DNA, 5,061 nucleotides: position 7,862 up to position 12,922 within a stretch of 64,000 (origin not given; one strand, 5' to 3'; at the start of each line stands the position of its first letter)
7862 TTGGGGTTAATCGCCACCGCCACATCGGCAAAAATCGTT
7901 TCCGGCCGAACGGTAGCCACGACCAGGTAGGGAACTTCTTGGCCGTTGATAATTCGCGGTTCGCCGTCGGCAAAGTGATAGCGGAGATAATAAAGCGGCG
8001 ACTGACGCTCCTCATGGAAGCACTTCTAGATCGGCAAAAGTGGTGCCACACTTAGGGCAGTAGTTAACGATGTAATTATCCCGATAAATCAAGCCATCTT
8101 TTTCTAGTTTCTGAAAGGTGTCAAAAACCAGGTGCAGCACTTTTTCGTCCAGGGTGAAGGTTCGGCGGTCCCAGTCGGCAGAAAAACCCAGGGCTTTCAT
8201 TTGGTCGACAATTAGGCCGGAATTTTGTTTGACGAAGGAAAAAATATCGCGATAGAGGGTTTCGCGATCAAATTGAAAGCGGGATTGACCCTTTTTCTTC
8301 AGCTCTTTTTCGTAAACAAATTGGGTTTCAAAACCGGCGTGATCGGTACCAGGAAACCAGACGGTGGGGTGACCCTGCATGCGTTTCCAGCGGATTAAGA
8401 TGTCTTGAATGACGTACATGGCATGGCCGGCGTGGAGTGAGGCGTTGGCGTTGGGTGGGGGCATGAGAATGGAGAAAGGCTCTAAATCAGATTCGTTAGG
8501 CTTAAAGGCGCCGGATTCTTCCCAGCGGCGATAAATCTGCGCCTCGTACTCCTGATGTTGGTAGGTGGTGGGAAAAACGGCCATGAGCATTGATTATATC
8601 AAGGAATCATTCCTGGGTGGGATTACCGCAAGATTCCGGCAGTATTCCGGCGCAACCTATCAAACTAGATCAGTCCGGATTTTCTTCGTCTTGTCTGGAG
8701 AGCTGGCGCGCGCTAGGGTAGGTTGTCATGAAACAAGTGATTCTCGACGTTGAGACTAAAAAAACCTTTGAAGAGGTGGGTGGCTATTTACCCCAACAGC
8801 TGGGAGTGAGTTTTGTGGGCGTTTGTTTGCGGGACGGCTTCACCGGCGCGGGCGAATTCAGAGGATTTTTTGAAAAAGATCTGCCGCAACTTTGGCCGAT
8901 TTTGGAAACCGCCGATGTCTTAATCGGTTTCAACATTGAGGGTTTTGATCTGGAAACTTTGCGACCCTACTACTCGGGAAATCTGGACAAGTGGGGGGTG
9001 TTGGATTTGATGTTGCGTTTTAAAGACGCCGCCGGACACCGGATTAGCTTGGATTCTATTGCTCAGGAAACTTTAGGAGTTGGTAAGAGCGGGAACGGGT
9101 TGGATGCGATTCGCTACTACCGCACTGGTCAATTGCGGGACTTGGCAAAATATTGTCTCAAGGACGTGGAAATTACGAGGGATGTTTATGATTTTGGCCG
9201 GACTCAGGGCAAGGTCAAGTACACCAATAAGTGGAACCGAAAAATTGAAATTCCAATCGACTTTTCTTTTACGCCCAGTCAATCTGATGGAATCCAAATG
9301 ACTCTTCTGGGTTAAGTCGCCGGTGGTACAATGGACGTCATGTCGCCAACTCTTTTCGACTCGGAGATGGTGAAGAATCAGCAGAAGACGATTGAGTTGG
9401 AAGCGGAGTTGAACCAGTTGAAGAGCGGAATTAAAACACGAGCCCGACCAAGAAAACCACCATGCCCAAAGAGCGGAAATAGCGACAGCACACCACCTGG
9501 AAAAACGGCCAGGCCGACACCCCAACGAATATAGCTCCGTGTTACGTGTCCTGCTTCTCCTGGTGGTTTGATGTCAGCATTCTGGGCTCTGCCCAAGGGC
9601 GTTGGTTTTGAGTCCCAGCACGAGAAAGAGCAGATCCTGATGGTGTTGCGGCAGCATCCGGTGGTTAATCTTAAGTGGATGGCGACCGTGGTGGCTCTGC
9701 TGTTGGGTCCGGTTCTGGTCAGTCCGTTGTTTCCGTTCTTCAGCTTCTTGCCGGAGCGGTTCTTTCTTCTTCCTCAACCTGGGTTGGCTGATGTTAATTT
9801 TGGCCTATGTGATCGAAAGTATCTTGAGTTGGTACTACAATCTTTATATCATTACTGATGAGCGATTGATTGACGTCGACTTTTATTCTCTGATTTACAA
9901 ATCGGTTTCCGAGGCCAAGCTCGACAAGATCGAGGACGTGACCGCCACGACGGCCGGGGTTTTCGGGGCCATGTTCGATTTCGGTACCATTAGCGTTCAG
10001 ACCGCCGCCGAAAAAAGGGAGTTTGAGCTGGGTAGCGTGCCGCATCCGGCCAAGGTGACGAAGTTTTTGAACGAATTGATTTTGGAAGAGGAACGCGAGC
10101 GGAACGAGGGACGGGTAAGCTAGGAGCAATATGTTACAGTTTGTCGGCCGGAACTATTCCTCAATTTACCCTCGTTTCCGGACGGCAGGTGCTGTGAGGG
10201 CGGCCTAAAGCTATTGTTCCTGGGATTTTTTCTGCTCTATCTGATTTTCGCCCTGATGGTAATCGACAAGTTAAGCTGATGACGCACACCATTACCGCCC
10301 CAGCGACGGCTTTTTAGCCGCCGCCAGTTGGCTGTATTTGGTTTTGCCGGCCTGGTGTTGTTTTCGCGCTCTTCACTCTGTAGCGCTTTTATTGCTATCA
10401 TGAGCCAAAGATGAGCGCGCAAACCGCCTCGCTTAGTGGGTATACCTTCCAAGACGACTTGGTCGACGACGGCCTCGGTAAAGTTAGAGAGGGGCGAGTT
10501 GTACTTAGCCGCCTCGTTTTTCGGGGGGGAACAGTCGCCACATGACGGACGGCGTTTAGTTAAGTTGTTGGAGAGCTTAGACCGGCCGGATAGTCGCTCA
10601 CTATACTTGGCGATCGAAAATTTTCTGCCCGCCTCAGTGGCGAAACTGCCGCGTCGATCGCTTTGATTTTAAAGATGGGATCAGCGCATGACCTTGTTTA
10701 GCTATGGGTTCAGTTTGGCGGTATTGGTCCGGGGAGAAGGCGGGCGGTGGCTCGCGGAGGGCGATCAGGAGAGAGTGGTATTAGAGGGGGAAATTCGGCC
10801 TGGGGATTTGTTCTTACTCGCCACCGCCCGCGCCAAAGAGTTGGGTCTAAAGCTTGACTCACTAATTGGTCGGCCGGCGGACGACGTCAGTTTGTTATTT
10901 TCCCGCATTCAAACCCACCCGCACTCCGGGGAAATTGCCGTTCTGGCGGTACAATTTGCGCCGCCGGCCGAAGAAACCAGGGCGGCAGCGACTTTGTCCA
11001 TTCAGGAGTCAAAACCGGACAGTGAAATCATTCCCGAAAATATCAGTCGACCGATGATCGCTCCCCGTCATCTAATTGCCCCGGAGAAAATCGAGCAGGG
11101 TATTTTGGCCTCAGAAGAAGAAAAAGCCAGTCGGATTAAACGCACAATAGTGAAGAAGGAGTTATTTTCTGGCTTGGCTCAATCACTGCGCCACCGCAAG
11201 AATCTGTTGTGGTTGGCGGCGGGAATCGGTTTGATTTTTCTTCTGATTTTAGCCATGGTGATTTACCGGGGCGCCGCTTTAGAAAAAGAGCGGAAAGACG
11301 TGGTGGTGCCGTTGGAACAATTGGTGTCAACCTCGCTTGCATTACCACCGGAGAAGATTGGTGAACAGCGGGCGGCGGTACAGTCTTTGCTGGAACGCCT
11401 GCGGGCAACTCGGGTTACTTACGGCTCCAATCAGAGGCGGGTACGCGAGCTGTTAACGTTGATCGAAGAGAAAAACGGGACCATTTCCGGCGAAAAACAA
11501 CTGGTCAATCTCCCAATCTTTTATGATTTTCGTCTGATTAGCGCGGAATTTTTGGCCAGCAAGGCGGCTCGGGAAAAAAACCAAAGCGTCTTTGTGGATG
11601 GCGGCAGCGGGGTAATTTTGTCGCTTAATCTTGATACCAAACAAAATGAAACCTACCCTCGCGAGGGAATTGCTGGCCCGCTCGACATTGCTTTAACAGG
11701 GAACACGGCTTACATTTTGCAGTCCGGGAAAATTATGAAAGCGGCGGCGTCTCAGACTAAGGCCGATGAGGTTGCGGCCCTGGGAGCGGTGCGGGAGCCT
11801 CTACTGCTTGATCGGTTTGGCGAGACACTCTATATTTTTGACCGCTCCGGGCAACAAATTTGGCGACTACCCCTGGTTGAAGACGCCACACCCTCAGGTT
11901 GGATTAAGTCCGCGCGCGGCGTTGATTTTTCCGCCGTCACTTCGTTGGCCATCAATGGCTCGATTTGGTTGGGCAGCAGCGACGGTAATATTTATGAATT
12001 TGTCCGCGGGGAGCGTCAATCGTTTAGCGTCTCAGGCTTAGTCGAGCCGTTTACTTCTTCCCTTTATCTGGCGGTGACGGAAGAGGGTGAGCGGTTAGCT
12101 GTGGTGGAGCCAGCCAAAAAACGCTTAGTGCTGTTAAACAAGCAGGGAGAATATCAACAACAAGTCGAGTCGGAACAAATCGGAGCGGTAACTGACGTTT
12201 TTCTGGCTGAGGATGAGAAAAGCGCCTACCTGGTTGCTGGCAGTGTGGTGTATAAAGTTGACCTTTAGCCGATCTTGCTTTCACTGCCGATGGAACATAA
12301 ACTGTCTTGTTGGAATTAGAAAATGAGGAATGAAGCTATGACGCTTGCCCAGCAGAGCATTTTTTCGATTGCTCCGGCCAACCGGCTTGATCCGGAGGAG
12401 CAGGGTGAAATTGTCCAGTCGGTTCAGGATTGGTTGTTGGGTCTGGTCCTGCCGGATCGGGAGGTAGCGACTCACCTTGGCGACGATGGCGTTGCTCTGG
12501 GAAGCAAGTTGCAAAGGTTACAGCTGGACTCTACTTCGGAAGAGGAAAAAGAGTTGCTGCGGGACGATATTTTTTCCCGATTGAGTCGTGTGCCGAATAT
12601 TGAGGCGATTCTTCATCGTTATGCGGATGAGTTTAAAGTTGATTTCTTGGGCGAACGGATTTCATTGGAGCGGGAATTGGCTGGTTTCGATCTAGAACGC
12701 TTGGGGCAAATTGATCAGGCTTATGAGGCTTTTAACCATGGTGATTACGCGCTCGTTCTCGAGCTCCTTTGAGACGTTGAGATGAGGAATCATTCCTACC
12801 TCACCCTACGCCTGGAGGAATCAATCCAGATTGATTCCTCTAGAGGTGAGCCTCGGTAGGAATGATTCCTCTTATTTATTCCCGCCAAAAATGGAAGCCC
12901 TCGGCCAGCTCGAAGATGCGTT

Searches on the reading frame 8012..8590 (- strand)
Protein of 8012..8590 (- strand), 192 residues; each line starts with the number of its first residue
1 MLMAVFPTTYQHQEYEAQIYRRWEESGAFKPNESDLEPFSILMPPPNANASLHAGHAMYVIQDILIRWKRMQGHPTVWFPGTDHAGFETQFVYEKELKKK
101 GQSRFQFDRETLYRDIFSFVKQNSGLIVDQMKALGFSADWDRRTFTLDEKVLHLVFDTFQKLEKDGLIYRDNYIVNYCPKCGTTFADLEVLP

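Call 36: search_protein_families(library=pfam, proteins=[window:8012-8590:-], max_evalue=0.01)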
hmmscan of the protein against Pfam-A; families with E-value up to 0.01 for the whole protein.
window:8012-8590:- (192 aa): 2 families
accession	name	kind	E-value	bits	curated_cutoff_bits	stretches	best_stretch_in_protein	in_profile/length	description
PF00133.28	tRNA-synt_1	-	4.6e-46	157.9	22.7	1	18-190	1-178/414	tRNA synthetases class I (I, L, M and V)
PF09334.17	tRNA-synt_1g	-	2.3e-11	43.6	20.1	1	46-189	8-134/391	tRNA synthetases class I (M)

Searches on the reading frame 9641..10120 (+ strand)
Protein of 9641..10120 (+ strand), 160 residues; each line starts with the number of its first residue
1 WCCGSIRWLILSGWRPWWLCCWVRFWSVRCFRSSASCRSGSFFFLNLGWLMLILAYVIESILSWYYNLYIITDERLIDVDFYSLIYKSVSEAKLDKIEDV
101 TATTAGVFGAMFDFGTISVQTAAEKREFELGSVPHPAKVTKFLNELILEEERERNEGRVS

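Call 21: search_protein_families(library=pfam, proteins=[window:9641-10120:+], max_evalue=1)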
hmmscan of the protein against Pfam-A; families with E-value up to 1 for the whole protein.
window:9641-10120:+ (160 aa): 3 families
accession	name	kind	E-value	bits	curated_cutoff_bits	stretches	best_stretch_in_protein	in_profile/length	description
PF03703.20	bPH_2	-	0.00023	21.8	22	1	69-142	6-77/78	Bacterial PH domain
PF08000.17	bPH_1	-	0.012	16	27.7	1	62-111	36-87/122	Bacterial PH domain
PF14470.12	bPH_3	-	0.015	16.2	23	1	64-118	20-72/95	Bacterial PH domain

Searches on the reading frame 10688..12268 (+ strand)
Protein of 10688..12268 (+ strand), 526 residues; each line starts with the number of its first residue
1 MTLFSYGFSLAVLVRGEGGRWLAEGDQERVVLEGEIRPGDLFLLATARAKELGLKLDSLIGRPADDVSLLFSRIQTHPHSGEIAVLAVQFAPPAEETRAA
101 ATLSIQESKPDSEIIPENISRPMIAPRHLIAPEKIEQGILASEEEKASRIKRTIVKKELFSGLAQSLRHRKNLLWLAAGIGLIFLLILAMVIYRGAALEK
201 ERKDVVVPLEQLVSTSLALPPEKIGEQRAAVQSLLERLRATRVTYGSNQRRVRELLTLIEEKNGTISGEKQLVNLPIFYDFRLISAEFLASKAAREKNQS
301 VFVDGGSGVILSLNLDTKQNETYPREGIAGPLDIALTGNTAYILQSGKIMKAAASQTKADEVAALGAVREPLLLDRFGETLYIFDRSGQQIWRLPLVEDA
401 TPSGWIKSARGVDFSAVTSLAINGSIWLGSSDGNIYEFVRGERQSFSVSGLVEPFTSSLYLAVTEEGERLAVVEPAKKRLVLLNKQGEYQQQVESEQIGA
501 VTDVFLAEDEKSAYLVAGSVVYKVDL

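Call 73: find_encoding_contigs(protein=window:10688-12268:+, flank=10000, max_places=6)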
Protein window:10688-12268:+ (526 aa): no gene with exactly this product is on record in the collection.

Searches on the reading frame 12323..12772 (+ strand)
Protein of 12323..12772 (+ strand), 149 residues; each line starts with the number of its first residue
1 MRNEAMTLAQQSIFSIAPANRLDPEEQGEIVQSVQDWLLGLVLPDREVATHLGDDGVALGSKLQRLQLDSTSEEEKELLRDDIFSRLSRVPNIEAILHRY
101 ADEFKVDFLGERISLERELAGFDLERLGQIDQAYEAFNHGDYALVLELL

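Call 63: find_encoding_contigs(protein=window:12323-12772:+, flank=10000, max_places=6)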
Protein window:12323-12772:+ (149 aa): no gene with exactly this product is on record in the collection.
